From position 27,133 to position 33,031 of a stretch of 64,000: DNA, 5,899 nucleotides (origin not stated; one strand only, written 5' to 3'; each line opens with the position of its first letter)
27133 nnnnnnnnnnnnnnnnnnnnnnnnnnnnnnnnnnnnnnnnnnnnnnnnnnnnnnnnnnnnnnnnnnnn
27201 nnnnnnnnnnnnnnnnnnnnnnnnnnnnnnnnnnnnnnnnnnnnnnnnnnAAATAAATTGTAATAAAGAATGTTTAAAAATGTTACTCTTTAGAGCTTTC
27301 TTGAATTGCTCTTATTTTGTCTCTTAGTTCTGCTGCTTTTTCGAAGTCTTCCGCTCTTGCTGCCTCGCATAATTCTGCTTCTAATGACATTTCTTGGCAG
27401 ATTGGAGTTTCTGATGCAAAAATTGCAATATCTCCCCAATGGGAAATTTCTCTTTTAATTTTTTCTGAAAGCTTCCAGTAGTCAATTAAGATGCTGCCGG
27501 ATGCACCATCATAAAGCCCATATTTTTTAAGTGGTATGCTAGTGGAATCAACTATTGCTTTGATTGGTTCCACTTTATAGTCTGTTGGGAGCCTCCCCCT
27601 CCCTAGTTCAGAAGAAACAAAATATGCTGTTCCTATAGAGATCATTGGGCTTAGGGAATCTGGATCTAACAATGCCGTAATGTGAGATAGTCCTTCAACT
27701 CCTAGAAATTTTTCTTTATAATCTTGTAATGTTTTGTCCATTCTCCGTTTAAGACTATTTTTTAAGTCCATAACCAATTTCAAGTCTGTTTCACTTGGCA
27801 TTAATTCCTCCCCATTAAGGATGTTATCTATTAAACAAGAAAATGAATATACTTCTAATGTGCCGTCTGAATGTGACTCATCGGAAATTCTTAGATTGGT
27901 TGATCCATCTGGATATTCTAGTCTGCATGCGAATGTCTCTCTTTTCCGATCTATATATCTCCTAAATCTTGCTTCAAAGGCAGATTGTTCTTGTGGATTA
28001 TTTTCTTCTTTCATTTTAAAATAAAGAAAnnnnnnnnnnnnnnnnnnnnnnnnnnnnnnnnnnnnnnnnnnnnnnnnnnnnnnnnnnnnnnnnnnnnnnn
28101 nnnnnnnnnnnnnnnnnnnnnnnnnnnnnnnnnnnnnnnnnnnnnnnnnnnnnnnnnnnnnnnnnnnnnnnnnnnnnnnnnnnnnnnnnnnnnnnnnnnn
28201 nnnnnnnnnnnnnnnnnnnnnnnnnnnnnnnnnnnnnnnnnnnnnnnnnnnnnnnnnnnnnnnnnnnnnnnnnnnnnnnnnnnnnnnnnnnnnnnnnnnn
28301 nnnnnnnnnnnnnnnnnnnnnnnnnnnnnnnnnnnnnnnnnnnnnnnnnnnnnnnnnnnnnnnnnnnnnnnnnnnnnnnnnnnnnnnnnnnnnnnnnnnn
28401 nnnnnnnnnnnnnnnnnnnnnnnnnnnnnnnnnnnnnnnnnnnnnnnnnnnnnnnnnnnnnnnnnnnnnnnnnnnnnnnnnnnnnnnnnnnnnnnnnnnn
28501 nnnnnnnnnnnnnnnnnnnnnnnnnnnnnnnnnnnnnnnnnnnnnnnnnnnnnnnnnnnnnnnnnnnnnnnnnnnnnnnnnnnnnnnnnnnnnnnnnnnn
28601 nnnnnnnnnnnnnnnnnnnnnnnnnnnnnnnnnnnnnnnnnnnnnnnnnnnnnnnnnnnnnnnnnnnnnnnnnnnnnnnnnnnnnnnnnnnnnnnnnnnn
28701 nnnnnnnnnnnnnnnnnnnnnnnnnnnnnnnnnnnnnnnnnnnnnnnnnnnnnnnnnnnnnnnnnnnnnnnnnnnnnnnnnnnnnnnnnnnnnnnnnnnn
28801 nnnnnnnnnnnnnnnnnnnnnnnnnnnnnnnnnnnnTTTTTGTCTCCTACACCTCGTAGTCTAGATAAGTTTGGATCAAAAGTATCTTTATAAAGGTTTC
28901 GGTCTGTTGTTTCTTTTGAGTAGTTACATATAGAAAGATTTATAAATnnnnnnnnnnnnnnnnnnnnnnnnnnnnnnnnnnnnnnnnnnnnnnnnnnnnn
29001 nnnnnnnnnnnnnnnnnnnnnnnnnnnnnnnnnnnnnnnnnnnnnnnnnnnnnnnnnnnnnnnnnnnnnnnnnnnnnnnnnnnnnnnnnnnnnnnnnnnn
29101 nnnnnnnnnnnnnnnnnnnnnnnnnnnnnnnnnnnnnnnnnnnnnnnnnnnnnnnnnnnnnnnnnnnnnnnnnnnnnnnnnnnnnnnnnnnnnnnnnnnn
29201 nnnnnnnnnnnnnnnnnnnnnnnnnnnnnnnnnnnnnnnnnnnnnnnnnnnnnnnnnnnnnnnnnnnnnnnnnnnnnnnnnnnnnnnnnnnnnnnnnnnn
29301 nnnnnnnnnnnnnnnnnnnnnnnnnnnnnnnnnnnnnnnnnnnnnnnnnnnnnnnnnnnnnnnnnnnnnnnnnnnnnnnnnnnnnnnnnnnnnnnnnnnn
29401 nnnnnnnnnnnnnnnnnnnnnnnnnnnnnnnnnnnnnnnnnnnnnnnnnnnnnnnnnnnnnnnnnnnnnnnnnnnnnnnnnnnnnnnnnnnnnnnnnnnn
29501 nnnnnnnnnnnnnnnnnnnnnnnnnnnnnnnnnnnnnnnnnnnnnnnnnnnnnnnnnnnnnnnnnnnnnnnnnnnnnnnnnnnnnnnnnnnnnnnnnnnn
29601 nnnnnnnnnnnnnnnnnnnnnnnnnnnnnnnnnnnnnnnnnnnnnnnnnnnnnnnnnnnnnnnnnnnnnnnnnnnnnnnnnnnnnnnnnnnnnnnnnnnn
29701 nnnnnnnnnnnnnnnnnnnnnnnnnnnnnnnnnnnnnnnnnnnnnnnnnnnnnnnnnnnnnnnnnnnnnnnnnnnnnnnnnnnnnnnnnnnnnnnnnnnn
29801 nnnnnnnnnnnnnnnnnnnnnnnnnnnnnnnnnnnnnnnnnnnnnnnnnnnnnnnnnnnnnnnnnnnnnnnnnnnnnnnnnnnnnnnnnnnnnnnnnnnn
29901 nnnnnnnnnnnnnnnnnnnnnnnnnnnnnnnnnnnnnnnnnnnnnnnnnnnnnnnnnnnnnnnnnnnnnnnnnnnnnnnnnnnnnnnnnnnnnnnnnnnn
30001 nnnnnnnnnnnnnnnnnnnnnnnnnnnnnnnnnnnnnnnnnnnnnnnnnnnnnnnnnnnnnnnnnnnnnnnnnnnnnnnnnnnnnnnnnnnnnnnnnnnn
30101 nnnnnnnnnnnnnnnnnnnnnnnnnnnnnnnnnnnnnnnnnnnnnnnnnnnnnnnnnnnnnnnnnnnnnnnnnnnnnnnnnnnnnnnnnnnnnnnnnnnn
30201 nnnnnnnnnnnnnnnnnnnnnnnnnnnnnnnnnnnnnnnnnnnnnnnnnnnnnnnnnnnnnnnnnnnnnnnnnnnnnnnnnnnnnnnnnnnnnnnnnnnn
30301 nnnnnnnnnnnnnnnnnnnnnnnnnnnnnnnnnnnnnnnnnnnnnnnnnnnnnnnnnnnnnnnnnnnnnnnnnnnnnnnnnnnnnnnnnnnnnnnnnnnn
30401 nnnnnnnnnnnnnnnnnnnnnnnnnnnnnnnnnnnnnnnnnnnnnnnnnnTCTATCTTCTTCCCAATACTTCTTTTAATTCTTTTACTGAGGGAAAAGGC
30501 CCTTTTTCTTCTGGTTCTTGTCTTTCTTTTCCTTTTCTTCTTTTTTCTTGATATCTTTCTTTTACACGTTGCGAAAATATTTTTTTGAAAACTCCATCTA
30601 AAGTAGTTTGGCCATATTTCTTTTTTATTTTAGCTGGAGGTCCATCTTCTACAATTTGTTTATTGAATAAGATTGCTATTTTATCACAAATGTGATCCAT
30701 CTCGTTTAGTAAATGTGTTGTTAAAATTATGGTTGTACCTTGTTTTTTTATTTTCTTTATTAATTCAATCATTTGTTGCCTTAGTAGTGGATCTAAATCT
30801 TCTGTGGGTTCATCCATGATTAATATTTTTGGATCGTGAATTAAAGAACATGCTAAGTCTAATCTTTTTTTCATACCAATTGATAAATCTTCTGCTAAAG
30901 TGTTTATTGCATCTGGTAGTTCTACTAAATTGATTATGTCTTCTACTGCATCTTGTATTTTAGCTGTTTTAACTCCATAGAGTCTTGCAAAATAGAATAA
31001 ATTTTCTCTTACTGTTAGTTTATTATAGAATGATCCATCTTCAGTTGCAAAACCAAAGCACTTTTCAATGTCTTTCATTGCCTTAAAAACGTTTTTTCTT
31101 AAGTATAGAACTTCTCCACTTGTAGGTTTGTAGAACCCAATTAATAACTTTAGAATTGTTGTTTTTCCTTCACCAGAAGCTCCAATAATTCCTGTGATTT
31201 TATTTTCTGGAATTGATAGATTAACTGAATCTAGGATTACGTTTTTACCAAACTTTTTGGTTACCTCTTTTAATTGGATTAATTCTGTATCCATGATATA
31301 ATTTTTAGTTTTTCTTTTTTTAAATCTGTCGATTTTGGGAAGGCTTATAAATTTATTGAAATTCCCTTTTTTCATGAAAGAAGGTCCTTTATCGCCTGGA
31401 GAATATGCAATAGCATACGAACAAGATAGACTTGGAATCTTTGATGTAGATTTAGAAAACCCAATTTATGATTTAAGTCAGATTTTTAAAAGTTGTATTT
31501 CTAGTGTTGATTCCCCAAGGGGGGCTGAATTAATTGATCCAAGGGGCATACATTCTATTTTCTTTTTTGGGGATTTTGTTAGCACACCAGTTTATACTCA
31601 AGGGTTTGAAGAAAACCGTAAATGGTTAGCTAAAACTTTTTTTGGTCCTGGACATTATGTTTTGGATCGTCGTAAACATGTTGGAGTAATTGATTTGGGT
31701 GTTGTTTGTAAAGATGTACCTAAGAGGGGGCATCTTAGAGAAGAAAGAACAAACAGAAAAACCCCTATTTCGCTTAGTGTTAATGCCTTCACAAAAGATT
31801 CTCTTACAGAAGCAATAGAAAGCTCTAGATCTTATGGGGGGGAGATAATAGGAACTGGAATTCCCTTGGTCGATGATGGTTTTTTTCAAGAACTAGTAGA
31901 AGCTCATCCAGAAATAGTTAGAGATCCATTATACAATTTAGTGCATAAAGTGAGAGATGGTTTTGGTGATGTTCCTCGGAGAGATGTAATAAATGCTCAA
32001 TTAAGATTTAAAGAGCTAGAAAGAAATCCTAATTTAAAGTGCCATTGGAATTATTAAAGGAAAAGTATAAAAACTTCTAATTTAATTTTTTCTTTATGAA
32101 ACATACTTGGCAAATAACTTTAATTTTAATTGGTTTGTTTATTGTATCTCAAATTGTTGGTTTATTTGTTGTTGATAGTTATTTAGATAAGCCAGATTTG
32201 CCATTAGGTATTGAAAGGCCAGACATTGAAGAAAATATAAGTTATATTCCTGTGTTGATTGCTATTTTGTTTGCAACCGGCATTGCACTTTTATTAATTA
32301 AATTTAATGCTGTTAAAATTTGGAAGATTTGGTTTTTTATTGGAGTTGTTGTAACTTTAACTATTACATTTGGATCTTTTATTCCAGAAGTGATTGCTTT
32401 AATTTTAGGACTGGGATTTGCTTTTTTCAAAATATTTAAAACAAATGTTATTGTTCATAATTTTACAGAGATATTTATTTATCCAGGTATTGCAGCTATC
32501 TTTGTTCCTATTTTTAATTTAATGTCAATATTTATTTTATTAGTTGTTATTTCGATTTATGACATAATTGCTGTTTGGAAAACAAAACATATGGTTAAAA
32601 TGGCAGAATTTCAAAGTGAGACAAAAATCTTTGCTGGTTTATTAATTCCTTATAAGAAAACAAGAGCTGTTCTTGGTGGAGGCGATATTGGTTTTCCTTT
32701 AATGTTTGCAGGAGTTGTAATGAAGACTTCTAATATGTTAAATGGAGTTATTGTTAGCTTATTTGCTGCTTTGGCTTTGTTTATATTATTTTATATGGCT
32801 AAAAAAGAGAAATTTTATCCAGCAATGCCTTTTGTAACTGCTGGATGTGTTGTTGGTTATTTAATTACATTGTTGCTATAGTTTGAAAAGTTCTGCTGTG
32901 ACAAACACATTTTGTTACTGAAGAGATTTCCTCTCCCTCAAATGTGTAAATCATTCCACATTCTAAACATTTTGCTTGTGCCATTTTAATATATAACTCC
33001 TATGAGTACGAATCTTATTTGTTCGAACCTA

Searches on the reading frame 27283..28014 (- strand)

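Call 33: search_protein_families(library=pfam, proteins=[window:27283-28014:-], max_evalue=0.001)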
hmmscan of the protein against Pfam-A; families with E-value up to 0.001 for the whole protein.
window:27283-28014:- (243 aa): 1 family
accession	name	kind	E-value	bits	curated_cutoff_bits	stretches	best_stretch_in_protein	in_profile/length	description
PF02151.25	UVR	-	1.1e-08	35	21.5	1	211-239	7-35/36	UvrB/uvrC motif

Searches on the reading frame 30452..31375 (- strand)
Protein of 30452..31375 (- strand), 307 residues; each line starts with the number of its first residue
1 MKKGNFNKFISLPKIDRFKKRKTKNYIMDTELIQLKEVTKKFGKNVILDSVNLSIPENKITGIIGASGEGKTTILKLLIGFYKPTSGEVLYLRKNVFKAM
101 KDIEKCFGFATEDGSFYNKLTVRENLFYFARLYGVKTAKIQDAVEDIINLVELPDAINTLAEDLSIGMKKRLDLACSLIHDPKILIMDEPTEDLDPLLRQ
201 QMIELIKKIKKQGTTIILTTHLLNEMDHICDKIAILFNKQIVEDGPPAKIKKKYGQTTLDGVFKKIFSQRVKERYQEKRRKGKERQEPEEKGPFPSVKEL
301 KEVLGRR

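Call 33: search_protein_families(library=pfam, proteins=[window:30452-31375:-], max_evalue=0.001)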
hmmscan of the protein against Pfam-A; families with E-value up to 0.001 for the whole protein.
window:30452-31375:- (307 aa): 2 families
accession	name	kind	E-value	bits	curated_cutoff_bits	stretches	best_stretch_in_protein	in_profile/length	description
PF00005.33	ABC_tran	-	1.9e-29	103.4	25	1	48-191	1-136/137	ABC transporter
PF13304.12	AAA_21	-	2.8e-14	54.4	27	1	121-227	184-304/304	AAA domain, putative AbiEii toxin, Type IV TA system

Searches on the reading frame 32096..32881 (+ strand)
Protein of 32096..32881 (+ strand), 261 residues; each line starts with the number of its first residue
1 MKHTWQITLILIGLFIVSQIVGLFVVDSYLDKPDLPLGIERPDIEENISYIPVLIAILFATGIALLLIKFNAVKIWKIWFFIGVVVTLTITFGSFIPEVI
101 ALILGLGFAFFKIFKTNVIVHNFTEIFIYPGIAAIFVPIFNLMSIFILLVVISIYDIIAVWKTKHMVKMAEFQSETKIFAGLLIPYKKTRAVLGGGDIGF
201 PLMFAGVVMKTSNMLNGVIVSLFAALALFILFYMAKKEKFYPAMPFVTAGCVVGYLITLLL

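Call 33: search_protein_families(library=pfam, proteins=[window:32096-32881:+], max_evalue=0.001)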
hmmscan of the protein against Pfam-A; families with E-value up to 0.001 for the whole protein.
window:32096-32881:+ (261 aa): 1 family
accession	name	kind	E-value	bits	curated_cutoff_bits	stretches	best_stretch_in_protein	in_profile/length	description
PF06550.16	SPP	-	3.7e-13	50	23.9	1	13-260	2-279/283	Signal-peptide peptidase, presenilin aspartyl protease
